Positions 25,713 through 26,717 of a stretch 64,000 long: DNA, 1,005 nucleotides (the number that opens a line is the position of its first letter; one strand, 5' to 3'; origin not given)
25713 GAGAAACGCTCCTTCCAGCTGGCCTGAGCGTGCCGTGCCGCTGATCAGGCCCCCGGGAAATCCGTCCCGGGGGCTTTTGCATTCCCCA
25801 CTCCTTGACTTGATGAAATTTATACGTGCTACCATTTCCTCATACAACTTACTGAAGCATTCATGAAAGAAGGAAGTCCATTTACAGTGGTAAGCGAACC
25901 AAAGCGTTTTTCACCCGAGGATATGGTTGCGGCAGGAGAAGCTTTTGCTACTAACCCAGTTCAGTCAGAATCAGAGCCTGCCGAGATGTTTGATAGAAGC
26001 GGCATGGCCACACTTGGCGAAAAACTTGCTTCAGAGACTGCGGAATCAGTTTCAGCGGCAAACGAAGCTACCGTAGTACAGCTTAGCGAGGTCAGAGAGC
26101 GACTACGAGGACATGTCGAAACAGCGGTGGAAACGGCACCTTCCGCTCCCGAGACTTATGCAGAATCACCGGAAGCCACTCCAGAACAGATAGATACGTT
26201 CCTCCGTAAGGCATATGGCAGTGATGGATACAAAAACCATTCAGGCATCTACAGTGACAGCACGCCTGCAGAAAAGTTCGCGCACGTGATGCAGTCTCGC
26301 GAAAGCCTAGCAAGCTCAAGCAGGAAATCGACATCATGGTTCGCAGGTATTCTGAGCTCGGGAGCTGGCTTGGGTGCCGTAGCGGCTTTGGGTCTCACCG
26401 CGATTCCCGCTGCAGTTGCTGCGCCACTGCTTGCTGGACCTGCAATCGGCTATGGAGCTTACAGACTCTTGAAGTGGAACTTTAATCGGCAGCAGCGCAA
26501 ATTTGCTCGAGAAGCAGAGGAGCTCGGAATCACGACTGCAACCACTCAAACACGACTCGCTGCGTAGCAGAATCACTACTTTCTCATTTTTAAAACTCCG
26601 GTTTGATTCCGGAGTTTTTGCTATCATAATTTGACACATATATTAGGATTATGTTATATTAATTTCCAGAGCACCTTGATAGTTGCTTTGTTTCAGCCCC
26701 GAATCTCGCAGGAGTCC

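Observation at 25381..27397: Mosaic 2-kb islet of three unrelated small membrane-protein cassettes between groES and secG, each with its own promoter and terminator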

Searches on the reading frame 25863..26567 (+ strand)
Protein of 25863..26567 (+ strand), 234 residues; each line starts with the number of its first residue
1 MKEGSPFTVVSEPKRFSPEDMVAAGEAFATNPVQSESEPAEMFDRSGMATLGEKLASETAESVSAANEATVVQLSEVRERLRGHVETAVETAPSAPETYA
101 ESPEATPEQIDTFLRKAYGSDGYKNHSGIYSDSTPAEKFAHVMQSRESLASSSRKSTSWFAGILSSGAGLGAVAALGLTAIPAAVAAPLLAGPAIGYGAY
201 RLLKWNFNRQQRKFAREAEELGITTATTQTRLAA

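Call 8: search_protein_families(library=pfam, proteins=[window:25863-26564:+], max_evalue=1)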
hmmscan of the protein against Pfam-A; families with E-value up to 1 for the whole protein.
window:25863-26564:+ (234 aa): 2 families
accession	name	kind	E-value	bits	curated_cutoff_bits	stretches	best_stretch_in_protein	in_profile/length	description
PF07464.16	ApoLp-III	-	0.076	13.6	36.3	1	57-118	68-129/146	Apolipophorin-III precursor (apoLp-III)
PF05957.18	DUF883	-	0.51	10.7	25.4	1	54-88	9-43/53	DUF883 N-terminal domain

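Call 9: search_protein_families(library=ncbifam, proteins=[window:25863-26564:+], max_evalue=1)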
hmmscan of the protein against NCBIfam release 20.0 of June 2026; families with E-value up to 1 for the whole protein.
window:25863-26564:+ (234 aa): 0 families

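Call 12: find_encoding_contigs(protein=window:25863-26567:+, flank=10000, max_places=10)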
Protein window:25863-26567:+ (234 aa): 9 contigs read that carry it; 7 places shown.
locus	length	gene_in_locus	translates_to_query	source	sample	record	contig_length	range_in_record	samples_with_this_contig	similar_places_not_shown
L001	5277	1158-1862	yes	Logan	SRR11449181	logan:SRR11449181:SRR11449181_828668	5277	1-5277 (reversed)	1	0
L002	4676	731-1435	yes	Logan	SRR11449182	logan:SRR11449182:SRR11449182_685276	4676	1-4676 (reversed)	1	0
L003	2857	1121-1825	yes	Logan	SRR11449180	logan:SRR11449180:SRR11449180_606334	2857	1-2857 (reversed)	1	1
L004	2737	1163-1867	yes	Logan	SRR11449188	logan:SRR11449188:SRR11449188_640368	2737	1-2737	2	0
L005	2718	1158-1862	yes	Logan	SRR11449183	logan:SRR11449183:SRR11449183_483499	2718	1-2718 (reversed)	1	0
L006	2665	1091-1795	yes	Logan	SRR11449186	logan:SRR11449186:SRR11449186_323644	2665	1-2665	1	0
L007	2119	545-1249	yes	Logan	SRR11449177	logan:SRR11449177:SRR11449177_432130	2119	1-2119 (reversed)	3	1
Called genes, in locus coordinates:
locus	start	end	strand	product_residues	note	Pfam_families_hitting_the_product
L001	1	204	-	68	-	?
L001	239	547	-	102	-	PF00166:Cpn10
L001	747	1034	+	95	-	-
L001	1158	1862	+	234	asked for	-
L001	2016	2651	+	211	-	-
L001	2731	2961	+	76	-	PF03840:SecG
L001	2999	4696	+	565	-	PF00496:SBP_bac_5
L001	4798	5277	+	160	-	?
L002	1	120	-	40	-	?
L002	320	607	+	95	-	-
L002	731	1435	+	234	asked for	-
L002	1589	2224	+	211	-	-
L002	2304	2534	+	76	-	PF03840:SecG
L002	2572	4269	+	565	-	PF00496:SBP_bac_5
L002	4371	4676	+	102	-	?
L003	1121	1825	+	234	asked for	-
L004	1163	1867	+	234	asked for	-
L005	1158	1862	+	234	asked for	-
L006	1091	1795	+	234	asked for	-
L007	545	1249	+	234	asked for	-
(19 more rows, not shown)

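Call 14: search_protein_families(library=phrogs, proteins=[window:25863-26564:+], max_evalue=1)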
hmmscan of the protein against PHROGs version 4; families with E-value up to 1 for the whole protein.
window:25863-26564:+ (234 aa): 0 families

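Call 15: search_protein_families(library=padloc, proteins=[window:25863-26564:+], max_evalue=1)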
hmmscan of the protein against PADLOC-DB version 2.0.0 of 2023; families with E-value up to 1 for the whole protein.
window:25863-26564:+ (234 aa): 0 families

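Call 16: find_homologous_proteins(query=window:25863-26564:+, max_evalue=0.01)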
Query window:25863-26564:+ (234 aa): 1 proteins with E <= 0.01 among 3412 candidates.
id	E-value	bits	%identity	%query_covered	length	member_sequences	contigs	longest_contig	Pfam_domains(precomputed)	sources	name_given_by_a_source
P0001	9.2e-143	491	100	100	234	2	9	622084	-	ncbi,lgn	ncbi:MAG TPA: hypothetical protein VGE53_01825 [Candidatus Paceibacterota bacterium]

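Call 57: predict_structure(protein=window:25863-26564:+)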
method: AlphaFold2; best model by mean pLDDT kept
length: 234 residues; sequences in the alignment: 1
mean_pLDDT: 50.5   pTM: 0.20
mean pLDDT of the five models: 50.5, 50.1, 48.7, 42.7, 41.6
residues with pLDDT >= 90: 0; 70-90: 19; 50-70: 101; < 50: 114
segments of 3 or more residues with pLDDT < 50: 36-43, 91-104, 126-132, 135-198, 227-234
pLDDT, mean of each block of 10 residues (from residue 1): 55 70 75 49 59 67 55 64 56 37 47 55 47 47 34 32 37 36 33 39 61 62 49 36
secondary structure, 60 per line:
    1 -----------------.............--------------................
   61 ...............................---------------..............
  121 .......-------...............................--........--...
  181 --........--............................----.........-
elements in order: H18-30 H45-91 H107-127 H135-165 H168-175 H183-190 H193-220 H225-233

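Call 69: find_related_loci(query=window:25863-26564:+, collection=viral_contigs, flank=5000)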
Query window:25863-26564:+ (234 aa) in viral_contigs; peptide patterns used: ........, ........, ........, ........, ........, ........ (x = any residue, [..] = any of these).
40 stretches matched a pattern, but none encodes a relative of the query by tblastn (E <= 1e-3).

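Call 71: search_dna_similar(query=window:25863-26564:+, collection=phages, mode=protein, max_evalue=0.01)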
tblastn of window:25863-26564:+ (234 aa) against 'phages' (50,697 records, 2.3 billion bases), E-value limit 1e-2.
No match.

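Call 72: search_dna_similar(query=window:25863-26564:+, collection=plasmids, mode=protein, max_evalue=0.01)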
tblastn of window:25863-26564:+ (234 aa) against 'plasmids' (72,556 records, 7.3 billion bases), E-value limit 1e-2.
No match.
